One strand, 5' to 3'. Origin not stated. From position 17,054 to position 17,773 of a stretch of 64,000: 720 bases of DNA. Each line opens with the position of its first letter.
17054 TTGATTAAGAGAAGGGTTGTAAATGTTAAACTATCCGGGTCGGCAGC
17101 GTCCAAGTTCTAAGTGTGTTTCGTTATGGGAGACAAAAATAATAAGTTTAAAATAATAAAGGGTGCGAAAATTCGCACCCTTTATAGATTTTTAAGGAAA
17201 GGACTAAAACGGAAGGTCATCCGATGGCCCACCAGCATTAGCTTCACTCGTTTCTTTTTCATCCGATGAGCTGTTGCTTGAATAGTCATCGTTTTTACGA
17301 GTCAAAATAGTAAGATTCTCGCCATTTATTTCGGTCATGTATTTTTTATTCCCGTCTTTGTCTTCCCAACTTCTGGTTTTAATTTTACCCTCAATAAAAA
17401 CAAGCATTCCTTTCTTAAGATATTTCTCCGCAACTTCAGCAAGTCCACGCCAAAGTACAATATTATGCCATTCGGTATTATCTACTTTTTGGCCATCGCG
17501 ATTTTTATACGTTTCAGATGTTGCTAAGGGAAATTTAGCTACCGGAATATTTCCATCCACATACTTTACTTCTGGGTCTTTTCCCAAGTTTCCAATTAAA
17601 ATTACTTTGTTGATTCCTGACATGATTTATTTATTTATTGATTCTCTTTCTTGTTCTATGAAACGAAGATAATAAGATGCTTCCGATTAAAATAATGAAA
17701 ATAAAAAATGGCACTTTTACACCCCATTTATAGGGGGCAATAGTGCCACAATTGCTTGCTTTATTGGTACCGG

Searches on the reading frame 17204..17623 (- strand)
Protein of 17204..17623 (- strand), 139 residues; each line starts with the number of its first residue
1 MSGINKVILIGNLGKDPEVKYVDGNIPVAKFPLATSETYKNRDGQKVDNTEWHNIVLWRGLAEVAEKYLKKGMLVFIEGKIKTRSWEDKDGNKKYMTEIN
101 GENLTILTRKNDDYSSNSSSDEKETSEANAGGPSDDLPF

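Call 57: search_protein_families(library=ncbifam, proteins=[window:17204-17623:-], max_evalue=0.001)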
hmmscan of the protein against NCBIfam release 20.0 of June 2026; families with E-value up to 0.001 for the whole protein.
window:17204-17623:- (139 aa): 18 families
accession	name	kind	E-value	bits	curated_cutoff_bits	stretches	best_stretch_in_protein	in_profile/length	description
TIGR00621.2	ssb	subfamily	2.4e-45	154.8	53.95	1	2-126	2-127/165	single-stranded DNA-binding protein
NF005406.0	PRK06958.1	subfamily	1.4e-36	126.7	252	1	1-130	1-131/182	single-stranded DNA-binding protein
NF006533.0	PRK09010.1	subfamily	5e-35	121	260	1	3-106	5-109/177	single-stranded DNA-binding protein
NF004972.0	PRK06341.1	equivalog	4.9e-34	117.7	254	1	3-135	4-142/166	single-stranded DNA-binding protein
NF004357.0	PRK05733.1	subfamily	1.5e-33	116.2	241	1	3-102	4-107/172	single-stranded DNA-binding protein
NF010292.0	PRK13732.1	subfamily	3.7e-32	111.6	265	1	2-103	4-105/175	single-stranded DNA-binding protein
NF006445.0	PRK08763.1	subfamily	5.2e-32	111.3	246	1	3-126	4-127/164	single-stranded DNA-binding protein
NF005170.0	PRK06642.1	equivalog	3.9e-27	94.9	270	1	3-126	4-129/152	single-stranded DNA-binding protein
NF006297.0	PRK08486.1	equivalog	4e-27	95.6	212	1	5-129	3-127/182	single-stranded DNA-binding protein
NF005580.0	PRK07275.1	subfamily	1.6e-24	86.9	254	1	4-120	2-118/162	single-stranded DNA-binding protein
NF005241.0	PRK06751.1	equivalog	3.4e-23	82.6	313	1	4-131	2-126/173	single-stranded DNA-binding protein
NF005674.0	PRK07459.1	equivalog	7.2e-22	77.6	161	1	3-124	2-118/121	single-stranded DNA-binding protein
NF005242.0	PRK06752.1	equivalog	2.6e-21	75.9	189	1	4-113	2-109/112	single-stranded DNA-binding protein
NF005579.0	PRK07274.1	equivalog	3.3e-20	72.1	169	1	4-111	2-106/131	single-stranded DNA-binding protein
NF005851.0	PRK07772.1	subfamily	2.2e-17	63.9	194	1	6-113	6-116/191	single-stranded DNA-binding protein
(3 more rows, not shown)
